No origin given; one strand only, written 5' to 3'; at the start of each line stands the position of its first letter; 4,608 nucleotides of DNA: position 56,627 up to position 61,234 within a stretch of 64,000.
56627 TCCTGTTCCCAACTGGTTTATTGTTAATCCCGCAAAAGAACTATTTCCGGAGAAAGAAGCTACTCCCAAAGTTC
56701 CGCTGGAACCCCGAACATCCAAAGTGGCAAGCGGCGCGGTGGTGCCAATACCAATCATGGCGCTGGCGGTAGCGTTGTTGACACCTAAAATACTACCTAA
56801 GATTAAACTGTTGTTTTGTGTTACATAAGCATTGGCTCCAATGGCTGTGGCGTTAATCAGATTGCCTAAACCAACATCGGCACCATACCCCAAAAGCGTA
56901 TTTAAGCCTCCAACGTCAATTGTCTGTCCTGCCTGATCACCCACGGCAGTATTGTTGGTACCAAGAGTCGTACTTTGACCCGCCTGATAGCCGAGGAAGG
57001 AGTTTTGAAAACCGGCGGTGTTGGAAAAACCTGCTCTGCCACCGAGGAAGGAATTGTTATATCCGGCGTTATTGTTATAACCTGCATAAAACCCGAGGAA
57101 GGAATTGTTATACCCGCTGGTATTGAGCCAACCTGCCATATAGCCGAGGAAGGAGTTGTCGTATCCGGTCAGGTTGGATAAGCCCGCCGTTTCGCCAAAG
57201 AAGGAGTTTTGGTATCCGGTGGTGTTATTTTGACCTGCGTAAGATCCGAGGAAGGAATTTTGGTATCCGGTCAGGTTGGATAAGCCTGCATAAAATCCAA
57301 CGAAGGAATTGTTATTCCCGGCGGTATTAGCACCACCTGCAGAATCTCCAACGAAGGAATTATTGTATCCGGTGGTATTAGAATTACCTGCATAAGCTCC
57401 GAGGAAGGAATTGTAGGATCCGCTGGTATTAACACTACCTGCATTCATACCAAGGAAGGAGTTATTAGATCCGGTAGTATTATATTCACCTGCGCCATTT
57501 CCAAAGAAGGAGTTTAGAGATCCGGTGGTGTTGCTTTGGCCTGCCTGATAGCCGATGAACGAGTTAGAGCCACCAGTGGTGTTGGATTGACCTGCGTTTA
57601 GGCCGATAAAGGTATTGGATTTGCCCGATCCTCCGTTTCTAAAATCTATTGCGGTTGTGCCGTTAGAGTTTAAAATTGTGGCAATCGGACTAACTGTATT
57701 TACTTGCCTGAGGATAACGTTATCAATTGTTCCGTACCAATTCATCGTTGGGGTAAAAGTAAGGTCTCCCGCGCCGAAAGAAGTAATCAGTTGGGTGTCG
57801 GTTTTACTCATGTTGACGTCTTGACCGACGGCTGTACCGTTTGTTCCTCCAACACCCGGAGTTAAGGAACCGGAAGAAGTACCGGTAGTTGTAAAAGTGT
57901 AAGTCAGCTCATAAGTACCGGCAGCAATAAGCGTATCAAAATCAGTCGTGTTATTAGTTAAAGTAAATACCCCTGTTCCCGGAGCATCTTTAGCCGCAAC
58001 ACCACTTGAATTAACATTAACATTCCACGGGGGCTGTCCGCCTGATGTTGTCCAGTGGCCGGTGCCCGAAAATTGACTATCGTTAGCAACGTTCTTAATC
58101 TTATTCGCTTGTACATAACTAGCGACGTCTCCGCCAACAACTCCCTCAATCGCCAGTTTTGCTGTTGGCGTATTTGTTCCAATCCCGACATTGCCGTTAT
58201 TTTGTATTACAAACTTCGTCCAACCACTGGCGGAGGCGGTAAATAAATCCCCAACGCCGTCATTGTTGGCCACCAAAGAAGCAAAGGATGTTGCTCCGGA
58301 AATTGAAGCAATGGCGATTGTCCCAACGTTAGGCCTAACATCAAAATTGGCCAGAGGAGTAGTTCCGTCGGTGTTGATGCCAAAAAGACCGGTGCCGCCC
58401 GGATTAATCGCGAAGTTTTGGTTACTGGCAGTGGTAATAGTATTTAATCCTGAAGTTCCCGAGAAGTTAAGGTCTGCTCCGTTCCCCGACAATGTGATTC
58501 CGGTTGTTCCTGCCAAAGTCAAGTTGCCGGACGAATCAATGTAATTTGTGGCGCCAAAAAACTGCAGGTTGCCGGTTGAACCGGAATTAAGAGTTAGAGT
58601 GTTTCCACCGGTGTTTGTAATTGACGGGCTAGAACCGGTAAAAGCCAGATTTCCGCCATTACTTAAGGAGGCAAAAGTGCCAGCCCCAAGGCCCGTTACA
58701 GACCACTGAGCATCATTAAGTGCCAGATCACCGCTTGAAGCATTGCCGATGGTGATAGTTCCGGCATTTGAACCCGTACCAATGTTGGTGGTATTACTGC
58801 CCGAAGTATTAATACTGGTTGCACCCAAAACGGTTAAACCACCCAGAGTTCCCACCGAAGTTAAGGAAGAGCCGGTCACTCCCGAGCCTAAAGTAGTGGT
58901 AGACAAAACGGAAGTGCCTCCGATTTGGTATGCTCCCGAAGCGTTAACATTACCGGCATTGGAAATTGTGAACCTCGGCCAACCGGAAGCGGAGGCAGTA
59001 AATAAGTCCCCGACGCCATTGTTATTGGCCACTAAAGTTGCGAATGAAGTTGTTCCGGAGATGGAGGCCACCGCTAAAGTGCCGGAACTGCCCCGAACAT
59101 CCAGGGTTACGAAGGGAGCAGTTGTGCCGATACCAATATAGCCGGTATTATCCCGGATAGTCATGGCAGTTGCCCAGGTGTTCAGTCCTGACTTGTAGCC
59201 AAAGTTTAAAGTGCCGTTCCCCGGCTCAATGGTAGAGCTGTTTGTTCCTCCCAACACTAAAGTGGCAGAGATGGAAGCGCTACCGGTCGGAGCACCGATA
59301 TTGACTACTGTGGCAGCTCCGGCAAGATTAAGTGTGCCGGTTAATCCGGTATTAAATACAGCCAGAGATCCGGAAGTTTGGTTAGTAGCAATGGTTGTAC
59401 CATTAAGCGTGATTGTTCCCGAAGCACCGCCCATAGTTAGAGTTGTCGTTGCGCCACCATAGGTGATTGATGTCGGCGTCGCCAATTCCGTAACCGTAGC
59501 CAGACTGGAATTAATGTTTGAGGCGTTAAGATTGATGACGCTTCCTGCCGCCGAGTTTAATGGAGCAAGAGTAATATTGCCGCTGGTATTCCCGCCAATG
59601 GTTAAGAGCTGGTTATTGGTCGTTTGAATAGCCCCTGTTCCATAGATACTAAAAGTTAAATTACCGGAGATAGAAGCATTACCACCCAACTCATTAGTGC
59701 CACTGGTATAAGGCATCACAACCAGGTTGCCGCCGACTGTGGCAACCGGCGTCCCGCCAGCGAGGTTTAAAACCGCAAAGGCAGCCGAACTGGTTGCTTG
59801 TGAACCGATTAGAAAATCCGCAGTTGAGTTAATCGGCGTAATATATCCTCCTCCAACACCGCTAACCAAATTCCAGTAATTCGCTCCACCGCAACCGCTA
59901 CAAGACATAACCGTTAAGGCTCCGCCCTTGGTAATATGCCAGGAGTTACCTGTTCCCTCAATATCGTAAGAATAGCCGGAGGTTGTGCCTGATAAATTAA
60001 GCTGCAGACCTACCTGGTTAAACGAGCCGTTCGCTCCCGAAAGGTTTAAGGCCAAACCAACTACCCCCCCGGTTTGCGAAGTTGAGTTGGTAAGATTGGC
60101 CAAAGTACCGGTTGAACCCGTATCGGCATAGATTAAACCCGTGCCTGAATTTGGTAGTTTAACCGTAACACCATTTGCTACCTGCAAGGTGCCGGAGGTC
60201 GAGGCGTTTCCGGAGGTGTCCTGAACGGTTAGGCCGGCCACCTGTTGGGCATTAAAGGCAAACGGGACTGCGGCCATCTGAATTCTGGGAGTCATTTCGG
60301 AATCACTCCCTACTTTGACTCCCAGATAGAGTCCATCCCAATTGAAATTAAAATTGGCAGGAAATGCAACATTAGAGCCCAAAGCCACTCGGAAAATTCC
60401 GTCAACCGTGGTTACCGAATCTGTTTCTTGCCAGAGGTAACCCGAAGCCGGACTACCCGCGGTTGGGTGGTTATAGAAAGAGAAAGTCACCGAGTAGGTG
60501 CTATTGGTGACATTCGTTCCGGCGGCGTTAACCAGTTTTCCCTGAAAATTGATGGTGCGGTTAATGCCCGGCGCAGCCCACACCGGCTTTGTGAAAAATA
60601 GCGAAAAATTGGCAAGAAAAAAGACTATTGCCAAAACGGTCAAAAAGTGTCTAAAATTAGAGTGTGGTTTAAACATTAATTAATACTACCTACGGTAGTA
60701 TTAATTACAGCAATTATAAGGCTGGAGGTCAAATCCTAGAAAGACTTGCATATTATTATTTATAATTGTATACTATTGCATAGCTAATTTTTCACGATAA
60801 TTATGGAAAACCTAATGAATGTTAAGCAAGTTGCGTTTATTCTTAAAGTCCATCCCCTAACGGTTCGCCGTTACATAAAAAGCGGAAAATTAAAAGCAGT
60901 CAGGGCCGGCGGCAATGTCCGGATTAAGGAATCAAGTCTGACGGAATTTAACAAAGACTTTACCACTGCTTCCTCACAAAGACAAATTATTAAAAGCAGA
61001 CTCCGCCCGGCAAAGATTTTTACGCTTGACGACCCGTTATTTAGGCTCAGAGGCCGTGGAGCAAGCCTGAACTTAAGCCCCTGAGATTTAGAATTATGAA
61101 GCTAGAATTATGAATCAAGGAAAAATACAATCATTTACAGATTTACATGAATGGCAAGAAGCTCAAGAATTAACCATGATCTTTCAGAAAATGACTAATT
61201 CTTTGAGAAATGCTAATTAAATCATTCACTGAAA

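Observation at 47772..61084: Giant surface-protein locus bracketed by two excisionase-type HTH paralogs and start-proximal palindromes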

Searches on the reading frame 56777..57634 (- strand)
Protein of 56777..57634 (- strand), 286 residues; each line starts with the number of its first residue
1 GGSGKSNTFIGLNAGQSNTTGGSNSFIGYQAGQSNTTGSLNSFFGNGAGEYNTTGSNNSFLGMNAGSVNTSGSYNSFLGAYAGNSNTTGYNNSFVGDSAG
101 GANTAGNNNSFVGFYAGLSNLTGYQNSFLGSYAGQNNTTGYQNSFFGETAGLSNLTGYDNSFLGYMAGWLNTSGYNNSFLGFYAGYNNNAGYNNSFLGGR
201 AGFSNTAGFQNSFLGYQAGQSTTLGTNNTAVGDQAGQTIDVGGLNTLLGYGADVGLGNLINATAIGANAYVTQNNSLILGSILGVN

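Call 80: search_protein_families(library=pfam, proteins=[window:56777-57634:-], max_evalue=1)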
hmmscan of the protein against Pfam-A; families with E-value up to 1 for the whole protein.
window:56777-57634:- (286 aa): 1 family
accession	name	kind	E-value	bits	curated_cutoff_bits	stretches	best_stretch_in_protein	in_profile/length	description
PF04341.17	DUF485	-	0.15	12.5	28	0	111-141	24-54/88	Protein of unknown function, DUF485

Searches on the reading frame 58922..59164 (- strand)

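Call 80: search_protein_families(library=pfam, proteins=[window:58922-59164:-], max_evalue=1)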
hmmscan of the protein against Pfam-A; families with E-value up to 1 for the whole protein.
window:58922-59164:- (81 aa): 1 family
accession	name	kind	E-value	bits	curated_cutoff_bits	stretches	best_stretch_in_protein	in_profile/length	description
PF03212.20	Pertactin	-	0.034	14.5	22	1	25-78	21-76/121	Pertactin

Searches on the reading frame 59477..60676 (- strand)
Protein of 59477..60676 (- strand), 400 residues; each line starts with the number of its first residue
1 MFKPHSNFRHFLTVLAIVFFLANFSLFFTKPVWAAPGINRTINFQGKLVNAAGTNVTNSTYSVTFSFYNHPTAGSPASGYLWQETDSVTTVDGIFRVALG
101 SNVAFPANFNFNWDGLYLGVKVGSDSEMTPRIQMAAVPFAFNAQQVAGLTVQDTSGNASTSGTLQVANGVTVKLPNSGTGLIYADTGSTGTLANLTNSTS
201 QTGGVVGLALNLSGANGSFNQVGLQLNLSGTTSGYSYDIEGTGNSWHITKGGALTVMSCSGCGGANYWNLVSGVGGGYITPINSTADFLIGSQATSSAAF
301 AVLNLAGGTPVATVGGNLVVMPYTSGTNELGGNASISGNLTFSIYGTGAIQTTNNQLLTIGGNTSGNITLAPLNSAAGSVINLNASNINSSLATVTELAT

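Call 23: find_homologous_proteins(query=window:59477-60676:-, max_evalue=0.00001)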
Query window:59477-60676:- (400 aa): 49 proteins with E <= 0.00001 among 8000 candidates.
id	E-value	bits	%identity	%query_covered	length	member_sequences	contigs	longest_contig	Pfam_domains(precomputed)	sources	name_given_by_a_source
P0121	1.1e-110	388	61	81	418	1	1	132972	-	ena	-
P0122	1.3e-96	342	51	72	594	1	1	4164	-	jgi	-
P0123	2.2e-78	282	50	80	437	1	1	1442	-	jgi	jgi:hypothetical protein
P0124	4.3e-75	271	57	64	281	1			-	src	-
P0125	5.7e-68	248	48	64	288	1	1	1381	-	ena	-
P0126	1.4e-67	246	43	94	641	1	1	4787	-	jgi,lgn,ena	-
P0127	4.9e-59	218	61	48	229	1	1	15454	-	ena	-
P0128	1.3e-54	204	56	54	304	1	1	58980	-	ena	-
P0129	4.7e-54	202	61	43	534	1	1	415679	-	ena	-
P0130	7.0e-54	201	46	74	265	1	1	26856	-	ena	-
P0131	8.4e-51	191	64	40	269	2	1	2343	-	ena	-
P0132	7.6e-50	188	43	80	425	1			-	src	-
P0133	5.9e-35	139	39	93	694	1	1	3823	-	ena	-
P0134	1.4e-33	134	49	37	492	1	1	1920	-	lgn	-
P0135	1.6e-33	134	52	34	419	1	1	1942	-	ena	-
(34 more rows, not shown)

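Call 24: find_encoding_contigs(protein=P0121, flank=10000, max_places=2)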
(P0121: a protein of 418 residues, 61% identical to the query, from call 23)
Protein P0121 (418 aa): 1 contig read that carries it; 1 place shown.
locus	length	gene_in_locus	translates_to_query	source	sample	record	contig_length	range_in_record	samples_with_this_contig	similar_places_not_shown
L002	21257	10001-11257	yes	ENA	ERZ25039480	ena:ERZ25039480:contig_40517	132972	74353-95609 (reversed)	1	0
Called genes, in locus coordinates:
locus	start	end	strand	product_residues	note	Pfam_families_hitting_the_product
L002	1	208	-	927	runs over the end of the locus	PF00082:Peptidase_S8, PF00041:fn3 (weak)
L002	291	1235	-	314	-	-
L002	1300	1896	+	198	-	-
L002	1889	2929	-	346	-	PF06030:WxLIP_PGBD (weak)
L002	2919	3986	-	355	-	PF06030:WxLIP_PGBD (weak)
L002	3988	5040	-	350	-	PF06030:WxLIP_PGBD (weak)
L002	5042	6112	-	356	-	-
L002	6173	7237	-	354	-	-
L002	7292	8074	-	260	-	-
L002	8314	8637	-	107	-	PF13385:Laminin_G_3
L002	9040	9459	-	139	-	-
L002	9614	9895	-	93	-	PF12728:HTH_17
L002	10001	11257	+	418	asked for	-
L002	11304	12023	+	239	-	-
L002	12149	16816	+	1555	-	PF02018:CBM_4_9, PF07893:DUF1668 (faint)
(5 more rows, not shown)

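Call 25: find_encoding_contigs(protein=P0129, flank=10000, max_places=2)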
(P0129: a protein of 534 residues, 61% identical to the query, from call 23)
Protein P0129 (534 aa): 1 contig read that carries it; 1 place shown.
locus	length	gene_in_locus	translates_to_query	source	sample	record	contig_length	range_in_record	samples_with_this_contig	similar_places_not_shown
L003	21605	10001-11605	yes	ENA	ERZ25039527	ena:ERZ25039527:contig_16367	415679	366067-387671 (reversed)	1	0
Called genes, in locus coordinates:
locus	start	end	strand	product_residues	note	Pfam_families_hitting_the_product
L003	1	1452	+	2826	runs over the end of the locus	PF13385:Laminin_G_3, PF00054:Laminin_G_1 (faint), PF02210:Laminin_G_2 (weak), PF07953:Toxin_R_bind_N, PF13385:Laminin_G_3, PF10102:DUF2341, PF13385:Laminin_G_3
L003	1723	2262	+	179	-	-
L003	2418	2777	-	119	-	PF05635:23S_rRNA_IVP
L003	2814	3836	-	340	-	-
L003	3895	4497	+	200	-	-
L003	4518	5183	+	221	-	PF01797:Y1_Tnp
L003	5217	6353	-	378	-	PF06030:WxLIP_PGBD (weak)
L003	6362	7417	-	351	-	-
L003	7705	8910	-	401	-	-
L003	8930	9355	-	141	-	-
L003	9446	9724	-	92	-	PF12728:HTH_17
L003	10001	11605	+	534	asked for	-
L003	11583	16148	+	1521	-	-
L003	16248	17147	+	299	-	-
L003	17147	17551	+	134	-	PF22296:bAvd (weak), PF05635:23S_rRNA_IVP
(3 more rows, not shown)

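Call 26: find_encoding_contigs(protein=P0128, flank=10000, max_places=2)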
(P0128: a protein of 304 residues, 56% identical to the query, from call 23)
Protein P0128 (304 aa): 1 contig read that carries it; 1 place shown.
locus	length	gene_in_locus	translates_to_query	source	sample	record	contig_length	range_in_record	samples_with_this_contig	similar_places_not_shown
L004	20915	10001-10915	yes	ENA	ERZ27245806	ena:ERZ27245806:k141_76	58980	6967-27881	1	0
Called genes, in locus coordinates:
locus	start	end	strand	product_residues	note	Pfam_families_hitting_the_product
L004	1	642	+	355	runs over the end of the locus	PF13439:Glyco_transf_4 (faint), PF00534:Glycos_transf_1, PF13692:Glyco_trans_1_4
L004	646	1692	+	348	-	PF13439:Glyco_transf_4, PF13579:Glyco_trans_4_4, PF00534:Glycos_transf_1, PF13692:Glyco_trans_1_4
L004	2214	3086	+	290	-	PF16268:DUF4921 (faint), PF01087:GalP_UDP_transf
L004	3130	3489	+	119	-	PF05635:23S_rRNA_IVP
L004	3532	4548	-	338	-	-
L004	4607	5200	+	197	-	-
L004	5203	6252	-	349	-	-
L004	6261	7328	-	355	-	-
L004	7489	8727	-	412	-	-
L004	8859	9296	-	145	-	-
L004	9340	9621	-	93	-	PF12728:HTH_17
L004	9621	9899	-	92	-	PF01541:GIY-YIG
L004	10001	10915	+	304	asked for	-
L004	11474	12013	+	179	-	PF00466:Ribosomal_L10, PF27436:RL10_C (weak)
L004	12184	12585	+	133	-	PF16320:Ribosomal_L12_N, PF00542:Ribosomal_L12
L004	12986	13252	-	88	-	-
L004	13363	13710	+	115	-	PF13744:HTH_37 (weak), PF12844:HTH_19, PF13560:HTH_31, PF01381:HTH_3, PF13413:HTH_25 (faint)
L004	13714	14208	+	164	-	PF06114:Peptidase_M78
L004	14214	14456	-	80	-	-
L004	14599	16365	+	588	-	PF13231:PMT_2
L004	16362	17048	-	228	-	PF08241:Methyltransf_11, PF08242:Methyltransf_12 (weak), PF13649:Methyltransf_25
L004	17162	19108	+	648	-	PF00515:TPR_1 (faint), PF07719:TPR_2 (faint), PF13181:TPR_8 (faint), PF13431:TPR_17 (faint), PF13174:TPR_6 (faint), PF14559:TPR_19 (weak)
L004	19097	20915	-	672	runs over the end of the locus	PF00515:TPR_1 (faint), PF07719:TPR_2 (faint), PF13181:TPR_8 (faint)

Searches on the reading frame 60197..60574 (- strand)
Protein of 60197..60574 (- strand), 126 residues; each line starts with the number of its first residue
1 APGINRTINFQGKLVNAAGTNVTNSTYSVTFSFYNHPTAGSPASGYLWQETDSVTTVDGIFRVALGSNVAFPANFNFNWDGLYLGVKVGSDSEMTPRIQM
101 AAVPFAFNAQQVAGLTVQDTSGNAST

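Call 80: search_protein_families(library=pfam, proteins=[window:60197-60574:-], max_evalue=1)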
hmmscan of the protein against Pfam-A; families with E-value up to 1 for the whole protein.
window:60197-60574:- (126 aa): 0 families
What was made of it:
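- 60197..60574 (-): Conserved N-terminal domain of the giant protein (aa 35-160). It is the hallmark shared by the large genes next to HTH2-PIN in relatives. No Pfam match (call 80).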

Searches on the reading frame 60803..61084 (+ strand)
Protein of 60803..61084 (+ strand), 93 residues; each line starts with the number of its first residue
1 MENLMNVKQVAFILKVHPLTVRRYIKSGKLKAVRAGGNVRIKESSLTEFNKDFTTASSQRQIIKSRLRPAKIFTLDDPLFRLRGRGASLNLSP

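Call 6: search_protein_families(library=pfam, proteins=[window:60803-61084:+], max_evalue=0.01)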
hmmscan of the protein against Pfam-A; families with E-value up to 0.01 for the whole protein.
window:60803-61084:+ (93 aa): 2 families
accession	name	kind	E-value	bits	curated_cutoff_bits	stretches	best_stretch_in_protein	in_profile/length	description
PF12728.13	HTH_17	-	3.9e-11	43.5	27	1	4-49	1-46/51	Helix-turn-helix domain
PF00376.29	MerR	-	0.00084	19.6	28.2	1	7-40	2-36/38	MerR family regulatory protein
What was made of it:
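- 60803..61084 (+): HTH2: a truncated-MerR/excisionase-type HTH_17 protein with a conserved C-terminal tail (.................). Antitoxin-like partner of the PIN protein. HTH_17 E 4e-11 (call 6).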

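Call 17: search_protein_families(library=phrogs, proteins=[window:60803-61084:+], max_evalue=0.01)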
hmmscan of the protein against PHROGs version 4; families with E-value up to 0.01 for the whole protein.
window:60803-61084:+ (93 aa): 9 families
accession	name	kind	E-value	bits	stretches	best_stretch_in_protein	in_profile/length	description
phrog_66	-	integration and excision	3.3e-09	37.9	1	1-63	90-153/412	excisionase and transcriptional regulator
phrog_6401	-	DNA, RNA and nucleotide metabolism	4.1e-07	30.8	1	3-37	8-42/64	DNA binding protein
phrog_2907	-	integration and excision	0.00015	23.1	1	2-47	4-48/117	excisionase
phrog_668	-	DNA, RNA and nucleotide metabolism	0.00038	21.2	1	3-61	62-121/181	HTH DNA binding protein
phrog_33310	-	unknown function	0.00097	20.1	1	3-53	106-155/157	-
phrog_6620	-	integration and excision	0.001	19.7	1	5-62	2-59/201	transposase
phrog_10045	-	DNA, RNA and nucleotide metabolism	0.0018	19.1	1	3-43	19-60/74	HTH DNA binding protein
phrog_57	-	head and packaging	0.0026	18.6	1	1-41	9-50/199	terminase small subunit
phrog_1840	-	integration and excision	0.0051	18.3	1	6-58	8-61/90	excisionase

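Call 21: search_protein_families(library=ncbifam, proteins=[window:60803-61084:+], max_evalue=0.1)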
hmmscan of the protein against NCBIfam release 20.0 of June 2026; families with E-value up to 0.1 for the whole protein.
window:60803-61084:+ (93 aa): 7 families
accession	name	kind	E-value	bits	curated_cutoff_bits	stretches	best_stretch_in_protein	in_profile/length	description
TIGR01764.1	excise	domain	1.3e-09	38.2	28.8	1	5-49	2-46/49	excisionase family DNA-binding protein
NF033787.1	HTH_BldC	subfamily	8e-07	28.8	77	1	4-45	2-44/49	BldC family transcriptional regulator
NF033518.0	transpos_IS607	equivalog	0.00028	20.5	110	1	9-63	2-58/187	IS607 family transposase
NF040990.2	MamR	equivalog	0.0011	19.2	100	1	8-49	47-88/91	magnetosome protein MamR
NF047375.1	HeatShock_HspR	equivalog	0.0052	16.8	105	1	4-41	3-40/92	heat shock protein transcriptional repressor HspR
NF053609.1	Sul12a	equivalog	0.023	14.9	150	1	4-45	19-63/103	Sul12a family chromatin-organizing protein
NF010034.0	PRK13509.1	equivalog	0.038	13.3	244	1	3-61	18-81/251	HTH-type transcriptional regulator UlaR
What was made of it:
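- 60803..61084 (+): TIGR01764 scores 38 bits against a cutoff of 28.8 (call 21).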

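Call 48: search_protein_families(library=padloc, proteins=[window:60803-61084:+], max_evalue=0.1)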
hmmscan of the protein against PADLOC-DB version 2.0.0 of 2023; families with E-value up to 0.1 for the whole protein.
window:60803-61084:+ (93 aa): 2 families
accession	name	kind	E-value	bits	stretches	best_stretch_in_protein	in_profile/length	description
PDLC04133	mad1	-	3.6e-08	31.6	1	1-50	2-51/60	mads_1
PDLC03356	MTase_II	-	0.015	12.2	1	3-54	4-55/545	Type II methyltransferase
